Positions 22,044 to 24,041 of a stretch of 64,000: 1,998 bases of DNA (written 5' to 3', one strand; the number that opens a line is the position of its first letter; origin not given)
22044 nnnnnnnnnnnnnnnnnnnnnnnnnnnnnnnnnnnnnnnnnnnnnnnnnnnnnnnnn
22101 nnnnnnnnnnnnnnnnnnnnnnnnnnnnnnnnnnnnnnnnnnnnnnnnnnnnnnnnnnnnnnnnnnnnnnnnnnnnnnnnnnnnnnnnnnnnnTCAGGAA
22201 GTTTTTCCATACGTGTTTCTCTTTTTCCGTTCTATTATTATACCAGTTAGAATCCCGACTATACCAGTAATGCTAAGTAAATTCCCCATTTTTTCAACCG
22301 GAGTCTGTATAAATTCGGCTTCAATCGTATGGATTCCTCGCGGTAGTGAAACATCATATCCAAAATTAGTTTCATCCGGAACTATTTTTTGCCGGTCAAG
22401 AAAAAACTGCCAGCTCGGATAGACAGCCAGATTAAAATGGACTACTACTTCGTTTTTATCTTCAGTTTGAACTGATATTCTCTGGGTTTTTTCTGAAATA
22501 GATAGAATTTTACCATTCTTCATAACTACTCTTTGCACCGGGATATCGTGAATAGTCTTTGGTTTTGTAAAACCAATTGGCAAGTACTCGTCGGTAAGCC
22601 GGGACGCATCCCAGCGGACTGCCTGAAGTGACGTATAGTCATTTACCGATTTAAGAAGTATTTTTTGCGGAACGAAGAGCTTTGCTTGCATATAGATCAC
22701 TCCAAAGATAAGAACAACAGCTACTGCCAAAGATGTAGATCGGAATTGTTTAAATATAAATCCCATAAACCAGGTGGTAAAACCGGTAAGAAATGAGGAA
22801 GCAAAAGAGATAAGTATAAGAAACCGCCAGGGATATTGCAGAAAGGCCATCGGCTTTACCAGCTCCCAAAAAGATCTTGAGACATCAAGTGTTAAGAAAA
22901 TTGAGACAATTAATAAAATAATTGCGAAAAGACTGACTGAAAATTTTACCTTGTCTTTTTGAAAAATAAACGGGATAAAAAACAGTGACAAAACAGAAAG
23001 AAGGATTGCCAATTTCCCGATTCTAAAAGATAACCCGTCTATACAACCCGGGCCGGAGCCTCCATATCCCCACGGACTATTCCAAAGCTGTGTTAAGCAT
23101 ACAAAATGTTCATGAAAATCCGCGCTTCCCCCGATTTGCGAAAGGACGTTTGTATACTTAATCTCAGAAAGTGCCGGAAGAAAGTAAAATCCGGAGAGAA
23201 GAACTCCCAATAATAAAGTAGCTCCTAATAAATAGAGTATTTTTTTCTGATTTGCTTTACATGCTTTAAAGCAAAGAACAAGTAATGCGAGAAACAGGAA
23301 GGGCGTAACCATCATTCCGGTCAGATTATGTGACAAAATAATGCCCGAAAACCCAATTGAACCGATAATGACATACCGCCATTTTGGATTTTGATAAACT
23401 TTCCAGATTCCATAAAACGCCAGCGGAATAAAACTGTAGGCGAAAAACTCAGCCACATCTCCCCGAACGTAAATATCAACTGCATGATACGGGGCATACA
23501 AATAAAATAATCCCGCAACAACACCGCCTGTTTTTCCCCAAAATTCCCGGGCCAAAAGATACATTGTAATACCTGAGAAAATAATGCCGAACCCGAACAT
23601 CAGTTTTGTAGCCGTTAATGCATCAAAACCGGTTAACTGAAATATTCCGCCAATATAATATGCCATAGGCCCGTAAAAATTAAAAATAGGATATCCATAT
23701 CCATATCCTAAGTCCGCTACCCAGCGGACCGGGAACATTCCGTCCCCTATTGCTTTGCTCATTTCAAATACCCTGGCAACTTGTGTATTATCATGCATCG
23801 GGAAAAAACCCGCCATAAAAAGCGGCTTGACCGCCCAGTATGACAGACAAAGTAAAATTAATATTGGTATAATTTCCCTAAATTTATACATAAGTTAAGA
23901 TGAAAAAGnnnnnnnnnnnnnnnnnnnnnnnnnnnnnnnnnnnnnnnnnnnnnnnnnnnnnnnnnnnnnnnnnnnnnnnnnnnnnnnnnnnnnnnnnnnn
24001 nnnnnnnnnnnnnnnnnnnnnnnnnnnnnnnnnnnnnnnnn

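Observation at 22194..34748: Three paralogs of an unrecognised GT-C-like membrane protein family (HD..FPVRW / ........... motifs)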

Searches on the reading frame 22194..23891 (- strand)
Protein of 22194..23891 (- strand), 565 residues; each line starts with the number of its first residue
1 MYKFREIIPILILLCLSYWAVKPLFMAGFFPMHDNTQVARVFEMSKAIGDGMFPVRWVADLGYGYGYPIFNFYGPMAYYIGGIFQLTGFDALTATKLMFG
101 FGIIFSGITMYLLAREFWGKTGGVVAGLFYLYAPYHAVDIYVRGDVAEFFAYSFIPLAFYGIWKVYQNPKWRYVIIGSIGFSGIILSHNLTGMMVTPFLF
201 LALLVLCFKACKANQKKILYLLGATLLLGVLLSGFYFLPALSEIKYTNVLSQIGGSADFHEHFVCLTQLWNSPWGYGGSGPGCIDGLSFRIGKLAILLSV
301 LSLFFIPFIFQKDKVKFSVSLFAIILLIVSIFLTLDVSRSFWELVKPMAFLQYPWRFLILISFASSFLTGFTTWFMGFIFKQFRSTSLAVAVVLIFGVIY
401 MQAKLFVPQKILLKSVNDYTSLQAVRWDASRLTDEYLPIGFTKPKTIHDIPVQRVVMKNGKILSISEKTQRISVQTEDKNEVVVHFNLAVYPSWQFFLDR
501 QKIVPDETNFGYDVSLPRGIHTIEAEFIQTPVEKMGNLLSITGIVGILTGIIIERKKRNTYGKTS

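Call 4: search_protein_families(library=pfam, proteins=[window:22194-23891:-], max_evalue=1)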
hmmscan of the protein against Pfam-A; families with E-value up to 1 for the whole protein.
window:22194-23891:- (565 aa): 3 families
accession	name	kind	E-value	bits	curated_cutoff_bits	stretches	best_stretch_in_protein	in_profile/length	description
PF10131.15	PTPS_related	-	1.6e-11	43.9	26.4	1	70-400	1-305/621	6-pyruvoyl-tetrahydropterin synthase related domain; membrane protein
PF12672.12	DUF3793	-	0.19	12.1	25.1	1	144-170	111-137/167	Protein of unknown function (DUF3793)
PF18298.6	NusG_add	-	0.2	12.4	27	1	459-497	70-107/109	NusG additional domain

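Call 5: search_protein_families(library=ncbifam, proteins=[window:22194-23891:-], max_evalue=1)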
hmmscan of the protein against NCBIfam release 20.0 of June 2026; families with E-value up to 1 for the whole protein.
window:22194-23891:- (565 aa): 0 families

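Call 10: search_solved_structures(query=A1, max_evalue=10, show_alignments=2)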
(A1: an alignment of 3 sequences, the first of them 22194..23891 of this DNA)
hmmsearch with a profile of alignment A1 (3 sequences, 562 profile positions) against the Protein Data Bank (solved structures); distinct sequences matched with E-value up to 10: 0.

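Call 11: find_homologous_proteins(query=window:22194-23891:-, max_evalue=0.00001)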
Query window:22194-23891:- (565 aa): 1622 proteins with E <= 0.00001 among 8000 candidates; the best 120 are listed.
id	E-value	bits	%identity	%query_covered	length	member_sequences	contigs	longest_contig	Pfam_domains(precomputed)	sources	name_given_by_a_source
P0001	0.0e+0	1276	100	100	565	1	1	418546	PF10131.16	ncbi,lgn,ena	-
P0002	1.6e-194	666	53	97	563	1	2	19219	PF10131.16,PF09586.17,PF13231.13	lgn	-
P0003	1.8e-191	656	51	99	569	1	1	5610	PF10131.16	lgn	-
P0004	2.0e-191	656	52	99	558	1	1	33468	PF10131.16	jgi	jgi:uncharacterized membrane protein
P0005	8.5e-191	654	51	97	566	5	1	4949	PF10131.16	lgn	-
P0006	2.3e-190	652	53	98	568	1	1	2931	PF10131.16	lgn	-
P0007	4.2e-190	651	50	100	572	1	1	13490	PF10131.16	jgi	-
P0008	4.9e-189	648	52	96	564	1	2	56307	PF10131.16,PF13231.13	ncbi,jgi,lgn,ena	-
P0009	1.4e-188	646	52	97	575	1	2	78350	PF10131.16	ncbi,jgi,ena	-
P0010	4.4e-187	641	52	98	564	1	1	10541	-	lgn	-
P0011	1.5e-186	640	51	98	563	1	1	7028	PF10131.16,PF09586.17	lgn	-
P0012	1.7e-186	639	50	99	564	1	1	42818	PF10131.16,PF09586.17,PF13231.13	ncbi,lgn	-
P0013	1.9e-186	639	52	96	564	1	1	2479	PF10131.16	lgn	-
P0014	3.7e-186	638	50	98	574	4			PF10131.16,PF13231.13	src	-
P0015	1.4e-185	636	52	100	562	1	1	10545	PF10131.16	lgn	-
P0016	4.8e-185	635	52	97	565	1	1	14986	PF10131.16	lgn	-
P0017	1.3e-184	633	52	98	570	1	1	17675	PF10131.16,PF13231.13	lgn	-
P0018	1.5e-184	633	51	93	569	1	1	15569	PF10131.16,PF13231.13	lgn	-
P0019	2.0e-184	633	51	99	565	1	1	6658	PF10131.16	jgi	jgi:uncharacterized membrane protein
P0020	3.5e-184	632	49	97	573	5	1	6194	PF10131.16,PF09586.17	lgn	-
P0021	6.7e-184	631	50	97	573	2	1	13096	PF10131.16,PF13231.13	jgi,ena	-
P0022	1.1e-183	630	51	98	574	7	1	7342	PF10131.16,PF13231.13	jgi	-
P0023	1.4e-183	630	50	98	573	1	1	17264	PF10131.16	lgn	-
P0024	1.5e-183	630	49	97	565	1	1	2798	PF10131.16,PF09586.17,PF13231.13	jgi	jgi:uncharacterized membrane protein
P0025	1.5e-183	630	50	98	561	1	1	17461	PF10131.16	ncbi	-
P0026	4.2e-183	628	50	99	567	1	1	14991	PF10131.16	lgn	-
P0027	1.1e-182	627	51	96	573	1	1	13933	PF10131.16,PF13231.13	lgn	-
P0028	1.6e-182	626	52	96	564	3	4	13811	PF10131.16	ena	-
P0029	3.6e-182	625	51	98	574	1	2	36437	PF10131.16,PF13231.13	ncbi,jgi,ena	-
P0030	4.0e-182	625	51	99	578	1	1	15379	PF10131.16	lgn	-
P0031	4.1e-182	625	52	98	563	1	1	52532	PF10131.16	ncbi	-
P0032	4.2e-182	625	50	99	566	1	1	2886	PF10131.16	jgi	jgi:hypothetical protein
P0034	8.1e-182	624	49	98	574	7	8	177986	PF10131.16,PF09586.17,PF13231.13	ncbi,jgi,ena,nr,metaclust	ncbi:MAG: hypothetical protein A2860_03970 [Candidatus Levybacteria bacterium RIFCSPHIGHO2_01_FULL_3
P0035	1.2e-181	623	53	98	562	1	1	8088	PF10131.16,PF09586.17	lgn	-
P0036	1.2e-181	623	49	98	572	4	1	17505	PF10131.16,PF13231.13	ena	-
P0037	2.2e-181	623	51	97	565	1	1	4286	PF10131.16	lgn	-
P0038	1.1e-180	620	48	100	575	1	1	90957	PF10131.16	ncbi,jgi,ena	jgi:hypothetical protein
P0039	1.3e-180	620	52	98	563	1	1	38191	PF10131.16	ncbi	-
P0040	1.4e-180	620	51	99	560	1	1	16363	PF10131.16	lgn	-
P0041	1.8e-180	620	51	98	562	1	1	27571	PF10131.16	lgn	-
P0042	2.2e-180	619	50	96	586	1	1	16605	PF10131.16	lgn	-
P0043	2.5e-180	619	50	98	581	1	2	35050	PF10131.16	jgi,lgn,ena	-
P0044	3.3e-180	619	49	98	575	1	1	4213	PF10131.16,PF13231.13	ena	-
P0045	4.1e-180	618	51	97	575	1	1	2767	PF10131.16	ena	-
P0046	4.5e-180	618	50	99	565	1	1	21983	PF10131.16,PF13231.13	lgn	-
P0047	4.8e-180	618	50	99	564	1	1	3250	PF10131.16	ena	-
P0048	4.8e-180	618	51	98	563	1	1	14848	PF10131.16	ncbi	-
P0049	5.1e-180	618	50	95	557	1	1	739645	PF10131.16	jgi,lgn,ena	-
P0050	6.3e-180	618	52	96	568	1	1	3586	PF10131.16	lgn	-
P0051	6.4e-180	618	50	98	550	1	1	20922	PF10131.16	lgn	-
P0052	9.0e-180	617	51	98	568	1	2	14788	PF10131.16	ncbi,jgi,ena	-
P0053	9.4e-180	617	51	99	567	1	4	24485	PF10131.16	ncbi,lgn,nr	ncbi:MAG: glycosyltransferase family 39 protein [Candidatus Levybacteria bacterium]|nr:glycosyltrans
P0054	1.0e-179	617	49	98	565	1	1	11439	PF10131.16,PF13231.13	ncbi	-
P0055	2.5e-179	616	50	99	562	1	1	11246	PF10131.16,PF09586.17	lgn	-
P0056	3.4e-179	615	50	98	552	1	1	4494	PF10131.16,PF09586.17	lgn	-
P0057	3.5e-179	615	52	96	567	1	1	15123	PF10131.16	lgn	-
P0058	4.4e-179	615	51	97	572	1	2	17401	PF10131.16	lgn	-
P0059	6.2e-179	615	48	97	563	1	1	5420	PF10131.16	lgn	-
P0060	8.8e-179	614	50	99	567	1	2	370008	PF10131.16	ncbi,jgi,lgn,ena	-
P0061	1.1e-178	614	52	98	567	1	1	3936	PF10131.16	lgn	-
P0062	1.2e-178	614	49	97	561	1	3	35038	PF10131.16,PF09586.17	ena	-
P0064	1.8e-178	613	49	99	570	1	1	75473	PF10131.16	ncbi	ncbi:MAG: 6-pyruvoyl-tetrahydropterin synthase-related protein [Candidatus Levyibacteriota bacterium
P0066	2.9e-178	612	49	99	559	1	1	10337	PF10131.16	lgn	-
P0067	3.5e-178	612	50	100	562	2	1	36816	PF10131.16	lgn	-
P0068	5.9e-178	611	50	98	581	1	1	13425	PF10131.16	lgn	-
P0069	1.2e-177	610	50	96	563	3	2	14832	PF10131.16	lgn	-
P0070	1.7e-177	610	50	98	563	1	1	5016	PF10131.16,PF09586.17,PF13231.13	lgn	-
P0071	1.9e-177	610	51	97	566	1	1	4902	PF10131.16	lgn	-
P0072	2.0e-177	610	49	98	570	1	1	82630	PF10131.16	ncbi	-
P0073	2.1e-177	609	50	94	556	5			PF10131.16,PF09586.17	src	-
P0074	3.1e-177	609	49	98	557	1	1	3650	PF10131.16,PF09586.17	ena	-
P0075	3.5e-177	609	50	98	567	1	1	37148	PF10131.16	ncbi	ncbi:MAG: 6-pyruvoyl-tetrahydropterin synthase-related protein [Candidatus Levyibacteriota bacterium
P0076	3.9e-177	609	50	97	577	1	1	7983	PF10131.16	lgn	-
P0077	5.7e-177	608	50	96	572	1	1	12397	PF10131.16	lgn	-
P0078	5.7e-177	608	50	96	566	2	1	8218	PF10131.16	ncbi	-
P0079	7.8e-177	608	50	96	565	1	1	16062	PF10131.16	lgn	-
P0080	1.1e-176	607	48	98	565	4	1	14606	PF10131.16,PF09586.17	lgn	-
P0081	1.3e-176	607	49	99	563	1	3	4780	PF10131.16,PF13231.13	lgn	-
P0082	2.0e-176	606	47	99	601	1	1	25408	PF10131.16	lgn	-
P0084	3.9e-176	605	51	97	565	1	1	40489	PF10131.16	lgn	-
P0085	1.1e-175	604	50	98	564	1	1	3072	PF10131.16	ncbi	-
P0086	1.2e-175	604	49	98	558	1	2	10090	PF10131.16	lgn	-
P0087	1.3e-175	604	49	95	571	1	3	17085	PF10131.16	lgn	-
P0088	1.3e-175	604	50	97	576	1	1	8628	PF10131.16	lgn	-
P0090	1.6e-175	603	48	100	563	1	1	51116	PF10131.16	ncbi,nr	ncbi:hypothetical protein HZA75_06635 [Candidatus Roizmanbacteria bacterium]|nr:hypothetical protein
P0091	3.3e-175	602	48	98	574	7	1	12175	PF10131.16,PF13231.13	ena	-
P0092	3.8e-175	602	48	98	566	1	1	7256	PF10131.16,PF13231.13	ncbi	-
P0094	5.1e-175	602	51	94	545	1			PF10131.16,PF13231.13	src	-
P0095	5.1e-175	602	49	97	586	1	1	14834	PF10131.16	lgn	-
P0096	5.9e-175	601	49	97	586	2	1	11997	PF10131.16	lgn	-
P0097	6.1e-175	601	50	95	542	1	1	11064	PF10131.16,PF13231.13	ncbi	-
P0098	6.7e-175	601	49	99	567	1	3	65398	PF09586.17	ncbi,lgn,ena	-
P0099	9.3e-175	601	49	100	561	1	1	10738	PF10131.16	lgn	-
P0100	1.1e-174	600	49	96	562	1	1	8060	PF10131.16,PF13231.13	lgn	-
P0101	1.2e-174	600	49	97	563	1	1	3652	PF10131.16,PF09586.17,PF13231.13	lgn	-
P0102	2.0e-174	600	48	96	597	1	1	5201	PF10131.16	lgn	-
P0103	3.8e-174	599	49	100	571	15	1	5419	PF10131.16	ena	-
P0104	6.5e-174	598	48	97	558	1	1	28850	PF10131.16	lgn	-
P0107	1.6e-173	597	51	95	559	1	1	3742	PF10131.16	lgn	-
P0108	2.0e-173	596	47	99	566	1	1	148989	PF10131.16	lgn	-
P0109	2.6e-173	596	49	99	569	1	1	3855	PF10131.16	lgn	-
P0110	9.4e-173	594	47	100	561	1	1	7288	PF10131.16,PF09586.17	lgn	-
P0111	1.2e-172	594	47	98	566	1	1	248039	PF10131.16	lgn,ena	-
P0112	1.2e-172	594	49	97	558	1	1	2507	PF10131.16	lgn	-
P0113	1.6e-172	593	46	97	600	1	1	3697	PF10131.16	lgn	-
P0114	1.9e-172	593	47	98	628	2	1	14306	PF10131.16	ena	-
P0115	2.1e-172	593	49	99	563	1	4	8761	PF10131.16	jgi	jgi:hypothetical protein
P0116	5.6e-172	592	48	98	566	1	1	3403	PF10131.16,PF13231.13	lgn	-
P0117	5.8e-172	591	49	97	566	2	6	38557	PF10131.16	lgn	-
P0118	7.2e-172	591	50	97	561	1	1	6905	PF10131.16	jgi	jgi:4-amino-4-deoxy-L-arabinose transferase-like glycosyltransferase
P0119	9.8e-172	591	51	92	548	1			PF10131.16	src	-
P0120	1.1e-171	591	49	95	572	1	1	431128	PF10131.16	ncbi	ncbi:MAG: 6-pyruvoyl-tetrahydropterin synthase-related protein [Candidatus Levyibacteriota bacterium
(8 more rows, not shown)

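Call 30: predict_structure(alignment_id=A2)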
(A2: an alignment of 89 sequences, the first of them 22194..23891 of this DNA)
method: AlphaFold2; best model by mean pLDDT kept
length: 565 residues; sequences in the alignment: 89
mean_pLDDT: 93.8   pTM: 0.93
mean pLDDT of the five models: 93.8, 93.4, 93.2, 92.5, 92.1
residues with pLDDT >= 90: 479; 70-90: 71; 50-70: 15; < 50: 0
segments of 3 or more residues with pLDDT < 50: none
pLDDT, mean of each block of 10 residues (from residue 1): 91 97 85 83 98 96 94 95 98 96 98 98 98 94 92 98 98 98 97 96 97 98 98 97 92 78 91 74 78 96 96 95 98 97 92 94 98 94 88 97 91 90 94 88 93 94 97 97 96 97 96 97 98 98 98 94 73
secondary structure, 60 per line:
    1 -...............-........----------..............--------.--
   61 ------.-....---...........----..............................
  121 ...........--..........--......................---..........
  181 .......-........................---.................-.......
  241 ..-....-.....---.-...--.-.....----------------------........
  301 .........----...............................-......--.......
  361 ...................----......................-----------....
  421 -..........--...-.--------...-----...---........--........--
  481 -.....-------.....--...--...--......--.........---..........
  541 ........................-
elements in order: H2-16 H18-25 H36-49 H69-72 H76-86 H91-131 H134-143 H146-167 H171-187 H189-212 H216-232 H234-242 H249-252 H266-270 H293-309 H314-334 H336-344 H346-351 H354-379 H384-405 H417-420 H422-431 E455-457 E461-468 E471-478 E482-486 E494-498 E501-503 E506-508 E511-516 E519-527 H531-564

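Call 35: find_encoding_contigs(protein=P0001, flank=3000, max_places=3)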
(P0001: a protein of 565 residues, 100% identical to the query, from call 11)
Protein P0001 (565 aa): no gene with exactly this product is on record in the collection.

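Call 41: find_related_loci(query=A3, collection=genome_contigs, flank=6000)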
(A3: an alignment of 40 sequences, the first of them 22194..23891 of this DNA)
Query A3 (565 aa) in genome_contigs; peptide patterns used: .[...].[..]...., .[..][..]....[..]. (x = any residue, [..] = any of these).
599 stretches matched a pattern (row limit reached: there are more); 495 encode a relative of the query (tblastn E <= 1e-3); the best 80 are kept; 80 distinct loci.
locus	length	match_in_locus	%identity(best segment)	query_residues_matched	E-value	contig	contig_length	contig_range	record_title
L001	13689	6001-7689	50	1-559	0e+0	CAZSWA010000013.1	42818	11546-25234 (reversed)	MAG TPA_asm: uncultured Gammaproteobacteria bacterium isolate SRP272529_co1_257 genome assembly, contig: NODE_1179_lengt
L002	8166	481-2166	49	9-557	0e+0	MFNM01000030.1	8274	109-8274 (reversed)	MAG: Candidatus Levybacteria bacterium RIFCSPHIGHO2_01_FULL_37_33 rifcsphigho2_01_scaffold_33632, whole genome shotgun s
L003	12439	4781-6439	50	5-557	0e+0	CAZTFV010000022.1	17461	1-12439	MAG TPA_asm: uncultured Gammaproteobacteria bacterium isolate SRP269290_co1_791 genome assembly, contig: NODE_4272_lengt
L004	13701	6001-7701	49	4-565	0e+0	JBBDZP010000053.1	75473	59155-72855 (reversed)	MAG: Candidatus Levyibacteriota bacterium isolate LejiaD_39_46 Lejia_D_659_length_75473_cov_28, whole genome shotgun seq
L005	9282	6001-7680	49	1-558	2e-180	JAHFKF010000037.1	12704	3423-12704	MAG: Candidatus Levyibacteriota bacterium isolate nzgw403 NODE_3371_length_12705_cov_3.428719, whole genome shotgun sequ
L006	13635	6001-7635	50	10-552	1e-177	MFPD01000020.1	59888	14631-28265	MAG: Candidatus Levybacteria bacterium RIFCSPLOWO2_02_FULL_37_18 rifcsplowo2_02_scaffold_660, whole genome shotgun seque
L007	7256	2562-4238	48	5-559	5e-177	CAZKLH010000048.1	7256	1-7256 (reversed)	MAG TPA_asm: uncultured Gammaproteobacteria bacterium isolate SRP200132_co1_753 genome assembly, contig: NODE_19071_leng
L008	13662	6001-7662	49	10-558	1e-173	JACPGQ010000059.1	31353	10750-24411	MAG: Candidatus Levyibacteriota bacterium isolate NC_groundwater_392_Ag_B-0.1um_43_10 GD18-4_B1_scaffold_1241846, whole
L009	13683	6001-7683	46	1-557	6e-170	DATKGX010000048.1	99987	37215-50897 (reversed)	MAG TPA_asm: Patescibacteria group bacterium isolate SMAG_U14562 k141_141557, whole genome shotgun sequence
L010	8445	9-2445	48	7-541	4e-169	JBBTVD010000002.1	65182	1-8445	MAG: Patescibacteria group bacterium isolate H14-bin010_1 H14_bin010_1_000000000002, whole genome shotgun sequence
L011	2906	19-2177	49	23-557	1e-179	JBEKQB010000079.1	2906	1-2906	MAG: Candidatus Levyibacteriota bacterium isolate SPRUCE 478 SPRUCE_478_79, whole genome shotgun sequence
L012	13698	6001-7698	47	4-557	3e-168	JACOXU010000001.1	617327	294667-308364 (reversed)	MAG: Candidatus Levyibacteriota bacterium isolate NC_groundwater_161_Ag_S-0.1um_37_19 S4_GD2017_2_S1_scaffold_10, whole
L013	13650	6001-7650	47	20-558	1e-167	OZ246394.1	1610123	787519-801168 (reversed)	MAG: uncultured Gammaproteobacteria bacterium isolate SRP292972_co1_11 genome assembly, chromosome: 1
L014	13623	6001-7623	50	17-552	8e-167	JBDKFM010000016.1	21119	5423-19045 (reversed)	MAG: Candidatus Parcubacteria bacterium isolate farmington_2019_sw_WHONDRS-S19S_0053_A_bin.46 scaffold_0000686, whole ge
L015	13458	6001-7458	54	3-466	4e-166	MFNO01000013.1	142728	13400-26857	MAG: Candidatus Levybacteria bacterium RIFCSPHIGHO2_01_FULL_38_26 rifcsphigho2_01_scaffold_197, whole genome shotgun seq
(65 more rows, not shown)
